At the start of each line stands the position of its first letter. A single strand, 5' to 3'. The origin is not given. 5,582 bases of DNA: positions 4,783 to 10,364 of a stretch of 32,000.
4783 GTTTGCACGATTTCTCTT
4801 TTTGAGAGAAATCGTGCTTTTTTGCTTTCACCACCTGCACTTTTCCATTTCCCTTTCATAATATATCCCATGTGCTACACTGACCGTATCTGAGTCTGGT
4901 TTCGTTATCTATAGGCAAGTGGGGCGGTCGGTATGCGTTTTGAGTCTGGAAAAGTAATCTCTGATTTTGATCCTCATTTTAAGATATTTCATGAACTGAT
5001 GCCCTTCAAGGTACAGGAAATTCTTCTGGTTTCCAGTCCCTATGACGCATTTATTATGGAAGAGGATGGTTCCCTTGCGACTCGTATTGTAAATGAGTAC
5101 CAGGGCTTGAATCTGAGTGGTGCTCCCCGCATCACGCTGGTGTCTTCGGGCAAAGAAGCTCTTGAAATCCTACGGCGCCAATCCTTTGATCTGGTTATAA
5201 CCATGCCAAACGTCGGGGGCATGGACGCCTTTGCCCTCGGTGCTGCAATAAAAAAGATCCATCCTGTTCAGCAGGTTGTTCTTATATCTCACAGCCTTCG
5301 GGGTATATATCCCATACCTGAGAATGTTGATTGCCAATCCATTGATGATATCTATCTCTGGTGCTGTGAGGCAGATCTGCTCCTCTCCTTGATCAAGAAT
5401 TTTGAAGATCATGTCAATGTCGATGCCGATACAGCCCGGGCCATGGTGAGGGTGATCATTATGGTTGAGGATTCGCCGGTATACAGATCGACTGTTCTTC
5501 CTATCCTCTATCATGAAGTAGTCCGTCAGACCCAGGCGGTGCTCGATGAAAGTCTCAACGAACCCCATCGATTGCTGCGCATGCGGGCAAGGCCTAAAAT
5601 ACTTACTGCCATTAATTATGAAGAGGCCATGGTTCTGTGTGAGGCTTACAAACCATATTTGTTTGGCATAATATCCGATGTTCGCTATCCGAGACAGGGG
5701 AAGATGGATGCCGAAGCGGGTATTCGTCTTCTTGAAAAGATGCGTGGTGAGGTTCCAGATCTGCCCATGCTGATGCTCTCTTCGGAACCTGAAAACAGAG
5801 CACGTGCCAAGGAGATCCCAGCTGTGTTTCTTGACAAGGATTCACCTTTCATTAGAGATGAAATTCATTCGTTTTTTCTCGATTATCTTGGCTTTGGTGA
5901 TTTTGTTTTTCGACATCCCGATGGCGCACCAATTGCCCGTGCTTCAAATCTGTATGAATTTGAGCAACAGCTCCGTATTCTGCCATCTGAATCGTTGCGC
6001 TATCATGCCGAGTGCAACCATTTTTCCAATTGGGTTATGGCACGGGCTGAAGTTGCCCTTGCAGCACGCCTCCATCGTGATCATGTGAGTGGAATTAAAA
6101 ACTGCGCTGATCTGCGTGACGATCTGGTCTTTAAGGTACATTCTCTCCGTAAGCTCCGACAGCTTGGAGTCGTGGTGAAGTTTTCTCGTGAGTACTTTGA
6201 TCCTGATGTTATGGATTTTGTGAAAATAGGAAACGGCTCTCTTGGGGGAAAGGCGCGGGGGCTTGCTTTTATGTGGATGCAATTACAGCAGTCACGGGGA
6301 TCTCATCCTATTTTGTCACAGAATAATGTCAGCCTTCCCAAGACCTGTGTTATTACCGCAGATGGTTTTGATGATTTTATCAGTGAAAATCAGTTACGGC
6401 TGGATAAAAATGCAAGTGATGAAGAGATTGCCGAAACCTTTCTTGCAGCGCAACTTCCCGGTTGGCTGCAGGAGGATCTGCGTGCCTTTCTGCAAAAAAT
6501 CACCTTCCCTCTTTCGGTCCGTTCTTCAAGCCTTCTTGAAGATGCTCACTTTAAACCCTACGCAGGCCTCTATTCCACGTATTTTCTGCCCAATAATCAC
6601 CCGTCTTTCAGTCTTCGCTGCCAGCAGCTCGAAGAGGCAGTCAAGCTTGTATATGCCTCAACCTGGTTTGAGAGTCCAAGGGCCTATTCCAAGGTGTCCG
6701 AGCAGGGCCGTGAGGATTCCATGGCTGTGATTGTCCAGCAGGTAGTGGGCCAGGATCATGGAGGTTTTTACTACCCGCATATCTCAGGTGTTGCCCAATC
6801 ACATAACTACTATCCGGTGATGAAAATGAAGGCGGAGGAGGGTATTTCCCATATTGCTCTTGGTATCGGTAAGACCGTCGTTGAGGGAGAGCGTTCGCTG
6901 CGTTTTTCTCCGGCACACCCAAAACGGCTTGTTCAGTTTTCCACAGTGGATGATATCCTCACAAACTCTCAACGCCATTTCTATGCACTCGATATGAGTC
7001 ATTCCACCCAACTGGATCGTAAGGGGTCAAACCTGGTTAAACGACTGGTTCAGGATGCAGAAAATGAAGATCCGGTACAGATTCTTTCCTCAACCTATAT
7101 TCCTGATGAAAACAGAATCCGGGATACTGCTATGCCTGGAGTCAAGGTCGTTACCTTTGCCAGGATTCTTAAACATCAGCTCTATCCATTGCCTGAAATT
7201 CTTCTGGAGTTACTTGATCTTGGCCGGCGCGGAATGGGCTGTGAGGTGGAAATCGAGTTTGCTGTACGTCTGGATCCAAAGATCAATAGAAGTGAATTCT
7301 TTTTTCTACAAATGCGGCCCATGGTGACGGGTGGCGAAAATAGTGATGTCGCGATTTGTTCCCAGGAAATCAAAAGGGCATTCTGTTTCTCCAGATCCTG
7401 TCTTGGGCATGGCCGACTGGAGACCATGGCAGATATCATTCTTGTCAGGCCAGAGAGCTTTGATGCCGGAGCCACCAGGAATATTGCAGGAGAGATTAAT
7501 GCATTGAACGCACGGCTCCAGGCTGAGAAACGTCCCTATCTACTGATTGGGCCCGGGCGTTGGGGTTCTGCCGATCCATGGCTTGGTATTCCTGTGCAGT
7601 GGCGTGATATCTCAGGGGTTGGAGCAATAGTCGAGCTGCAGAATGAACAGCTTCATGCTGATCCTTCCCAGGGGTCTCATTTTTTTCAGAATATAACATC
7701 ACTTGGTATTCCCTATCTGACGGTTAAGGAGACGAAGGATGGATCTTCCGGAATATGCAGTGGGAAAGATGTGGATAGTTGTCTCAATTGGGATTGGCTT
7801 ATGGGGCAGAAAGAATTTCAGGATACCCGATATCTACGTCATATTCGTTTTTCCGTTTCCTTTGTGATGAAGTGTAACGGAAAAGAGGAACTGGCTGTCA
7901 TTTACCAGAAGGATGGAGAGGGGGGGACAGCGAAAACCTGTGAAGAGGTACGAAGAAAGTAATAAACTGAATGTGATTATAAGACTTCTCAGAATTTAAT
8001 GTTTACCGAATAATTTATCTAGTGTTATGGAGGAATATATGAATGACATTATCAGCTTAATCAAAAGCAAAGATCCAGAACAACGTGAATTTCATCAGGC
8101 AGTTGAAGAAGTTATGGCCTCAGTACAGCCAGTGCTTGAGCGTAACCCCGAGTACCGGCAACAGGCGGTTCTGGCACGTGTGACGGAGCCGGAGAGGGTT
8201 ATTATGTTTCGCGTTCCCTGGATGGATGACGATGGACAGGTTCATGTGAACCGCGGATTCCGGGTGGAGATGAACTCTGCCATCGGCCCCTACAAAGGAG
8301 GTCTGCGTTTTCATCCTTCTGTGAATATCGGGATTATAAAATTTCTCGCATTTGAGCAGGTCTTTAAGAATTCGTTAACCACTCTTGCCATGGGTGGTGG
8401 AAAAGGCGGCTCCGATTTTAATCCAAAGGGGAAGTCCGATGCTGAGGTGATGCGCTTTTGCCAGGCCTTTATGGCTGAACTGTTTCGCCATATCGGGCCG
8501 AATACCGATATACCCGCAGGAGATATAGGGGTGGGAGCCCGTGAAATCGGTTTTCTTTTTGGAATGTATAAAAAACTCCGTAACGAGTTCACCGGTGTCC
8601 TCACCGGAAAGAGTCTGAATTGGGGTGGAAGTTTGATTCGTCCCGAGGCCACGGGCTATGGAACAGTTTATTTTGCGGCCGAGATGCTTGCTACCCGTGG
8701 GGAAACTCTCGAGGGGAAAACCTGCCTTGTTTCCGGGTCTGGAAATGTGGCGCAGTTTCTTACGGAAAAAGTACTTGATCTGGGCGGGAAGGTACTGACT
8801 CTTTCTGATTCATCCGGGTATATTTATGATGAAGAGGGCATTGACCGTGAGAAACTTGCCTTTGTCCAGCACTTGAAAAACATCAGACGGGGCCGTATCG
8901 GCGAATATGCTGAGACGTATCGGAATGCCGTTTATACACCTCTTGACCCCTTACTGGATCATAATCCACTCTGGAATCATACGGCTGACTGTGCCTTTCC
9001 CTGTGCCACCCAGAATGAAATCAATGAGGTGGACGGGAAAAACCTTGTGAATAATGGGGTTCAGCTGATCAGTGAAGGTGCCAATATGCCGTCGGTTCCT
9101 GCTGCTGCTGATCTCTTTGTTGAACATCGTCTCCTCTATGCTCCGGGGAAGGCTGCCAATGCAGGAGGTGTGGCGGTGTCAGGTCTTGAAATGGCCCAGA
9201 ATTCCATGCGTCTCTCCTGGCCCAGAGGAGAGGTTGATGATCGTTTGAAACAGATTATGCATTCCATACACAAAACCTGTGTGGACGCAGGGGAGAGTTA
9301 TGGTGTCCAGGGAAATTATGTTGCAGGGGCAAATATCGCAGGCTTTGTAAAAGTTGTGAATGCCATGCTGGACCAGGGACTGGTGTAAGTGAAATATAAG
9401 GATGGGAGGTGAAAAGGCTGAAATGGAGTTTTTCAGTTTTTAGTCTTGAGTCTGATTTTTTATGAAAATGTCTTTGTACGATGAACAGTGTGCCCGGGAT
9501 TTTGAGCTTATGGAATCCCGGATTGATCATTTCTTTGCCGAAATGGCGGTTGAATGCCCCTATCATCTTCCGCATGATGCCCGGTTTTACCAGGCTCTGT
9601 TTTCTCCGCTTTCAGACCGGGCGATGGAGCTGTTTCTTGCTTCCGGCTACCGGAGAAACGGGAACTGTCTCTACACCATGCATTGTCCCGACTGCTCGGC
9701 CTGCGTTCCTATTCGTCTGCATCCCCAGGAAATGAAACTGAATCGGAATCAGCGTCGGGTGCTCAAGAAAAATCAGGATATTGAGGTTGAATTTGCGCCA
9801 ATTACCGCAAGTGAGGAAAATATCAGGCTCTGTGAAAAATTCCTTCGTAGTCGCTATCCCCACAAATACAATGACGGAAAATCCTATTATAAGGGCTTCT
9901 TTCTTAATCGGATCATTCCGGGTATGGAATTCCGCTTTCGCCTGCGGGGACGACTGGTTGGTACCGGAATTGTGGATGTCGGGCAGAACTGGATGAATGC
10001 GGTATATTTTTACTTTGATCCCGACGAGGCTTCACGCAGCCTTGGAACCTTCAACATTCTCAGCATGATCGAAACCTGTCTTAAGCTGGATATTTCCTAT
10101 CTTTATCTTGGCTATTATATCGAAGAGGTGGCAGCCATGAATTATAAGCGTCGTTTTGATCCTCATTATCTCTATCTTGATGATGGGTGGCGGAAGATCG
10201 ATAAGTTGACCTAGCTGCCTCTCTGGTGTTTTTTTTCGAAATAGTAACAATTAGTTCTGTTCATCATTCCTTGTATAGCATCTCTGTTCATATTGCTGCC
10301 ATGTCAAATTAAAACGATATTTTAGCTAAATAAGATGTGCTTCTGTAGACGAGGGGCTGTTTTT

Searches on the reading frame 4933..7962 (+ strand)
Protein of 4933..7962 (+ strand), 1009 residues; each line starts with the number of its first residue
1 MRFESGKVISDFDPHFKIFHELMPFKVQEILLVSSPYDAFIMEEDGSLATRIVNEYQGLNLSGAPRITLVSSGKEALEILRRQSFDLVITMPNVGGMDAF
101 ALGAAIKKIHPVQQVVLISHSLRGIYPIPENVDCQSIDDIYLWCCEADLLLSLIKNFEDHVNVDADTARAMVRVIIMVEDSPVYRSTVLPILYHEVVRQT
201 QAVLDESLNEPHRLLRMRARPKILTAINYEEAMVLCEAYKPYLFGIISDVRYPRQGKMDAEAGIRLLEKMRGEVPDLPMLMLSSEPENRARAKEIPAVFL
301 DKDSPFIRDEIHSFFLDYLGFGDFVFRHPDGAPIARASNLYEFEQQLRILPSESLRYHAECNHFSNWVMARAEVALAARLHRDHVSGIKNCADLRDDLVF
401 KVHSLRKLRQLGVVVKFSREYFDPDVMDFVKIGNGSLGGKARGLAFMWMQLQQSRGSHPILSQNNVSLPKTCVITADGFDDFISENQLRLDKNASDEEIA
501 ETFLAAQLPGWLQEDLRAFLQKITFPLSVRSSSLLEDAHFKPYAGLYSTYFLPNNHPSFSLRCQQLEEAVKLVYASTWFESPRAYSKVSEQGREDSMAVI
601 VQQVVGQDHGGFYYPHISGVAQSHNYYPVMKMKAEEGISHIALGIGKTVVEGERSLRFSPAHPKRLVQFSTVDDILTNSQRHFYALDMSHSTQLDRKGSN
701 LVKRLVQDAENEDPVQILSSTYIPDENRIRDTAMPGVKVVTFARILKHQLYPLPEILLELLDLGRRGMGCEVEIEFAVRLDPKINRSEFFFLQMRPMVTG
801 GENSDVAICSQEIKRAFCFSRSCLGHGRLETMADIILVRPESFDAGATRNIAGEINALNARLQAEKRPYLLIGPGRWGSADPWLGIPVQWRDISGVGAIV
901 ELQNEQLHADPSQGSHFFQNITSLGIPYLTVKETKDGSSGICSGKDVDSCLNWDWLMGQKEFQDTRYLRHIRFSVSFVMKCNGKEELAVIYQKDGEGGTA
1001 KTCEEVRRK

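Call 10: search_protein_families(library=pfam, proteins=[window:4933-7962:+])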
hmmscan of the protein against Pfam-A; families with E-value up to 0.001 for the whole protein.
window:4933-7962:+ (1009 aa): 2 families
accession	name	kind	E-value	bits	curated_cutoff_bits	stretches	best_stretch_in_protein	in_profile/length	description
PF01326.24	PPDK_N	-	1.8e-32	113.4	27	1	436-808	3-320/328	Pyruvate phosphate dikinase, AMP/ATP-binding domain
PF00072.30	Response_reg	-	2e-08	34.8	30.2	1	58-120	17-78/111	Response regulator receiver domain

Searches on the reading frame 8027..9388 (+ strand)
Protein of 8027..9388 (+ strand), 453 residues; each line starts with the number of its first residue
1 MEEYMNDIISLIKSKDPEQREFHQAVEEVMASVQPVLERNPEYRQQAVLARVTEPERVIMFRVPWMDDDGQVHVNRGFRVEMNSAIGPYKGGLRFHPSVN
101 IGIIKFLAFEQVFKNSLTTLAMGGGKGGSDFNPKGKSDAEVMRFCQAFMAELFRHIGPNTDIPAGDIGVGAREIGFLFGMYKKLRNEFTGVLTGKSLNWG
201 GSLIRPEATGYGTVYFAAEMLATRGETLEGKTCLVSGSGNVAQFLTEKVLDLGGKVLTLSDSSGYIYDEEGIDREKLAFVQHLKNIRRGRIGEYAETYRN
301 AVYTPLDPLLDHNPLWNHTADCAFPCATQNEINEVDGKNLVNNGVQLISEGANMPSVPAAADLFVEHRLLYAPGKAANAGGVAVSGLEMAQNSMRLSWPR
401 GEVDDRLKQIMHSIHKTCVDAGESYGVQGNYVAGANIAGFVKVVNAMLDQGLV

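Call 10: search_protein_families(library=pfam, proteins=[window:8027-9388:+])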
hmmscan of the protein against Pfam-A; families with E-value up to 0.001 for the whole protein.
window:8027-9388:+ (453 aa): 2 families
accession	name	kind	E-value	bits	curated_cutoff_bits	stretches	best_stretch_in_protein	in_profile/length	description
PF00208.27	ELFV_dehydrog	-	2.5e-83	279.9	23.4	1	200-451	1-241/241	Glutamate/Leucine/Phenylalanine/Valine dehydrogenase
PF02812.23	ELFV_dehydrog_N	-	1.6e-50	170.6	25.3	1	55-183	1-129/129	Glu/Leu/Phe/Val dehydrogenase, dimerisation domain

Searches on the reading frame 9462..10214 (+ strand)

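Call 10: search_protein_families(library=pfam, proteins=[window:9462-10214:+])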
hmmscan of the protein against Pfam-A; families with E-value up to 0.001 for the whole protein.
window:9462-10214:+ (250 aa): 3 families
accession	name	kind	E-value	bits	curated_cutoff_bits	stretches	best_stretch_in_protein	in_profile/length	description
PF04377.21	ATE_C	-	3.9e-32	111.9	25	1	119-238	1-121/122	Arginine-tRNA-protein transferase, C terminus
PF04376.19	ATE_N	-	5e-16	59.1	27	1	31-99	2-72/72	Arginine-tRNA-protein transferase, N terminus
PF13480.13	Acetyltransf_6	-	4.2e-05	24.2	22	0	95-230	8-143/143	Acetyltransferase (GNAT) domain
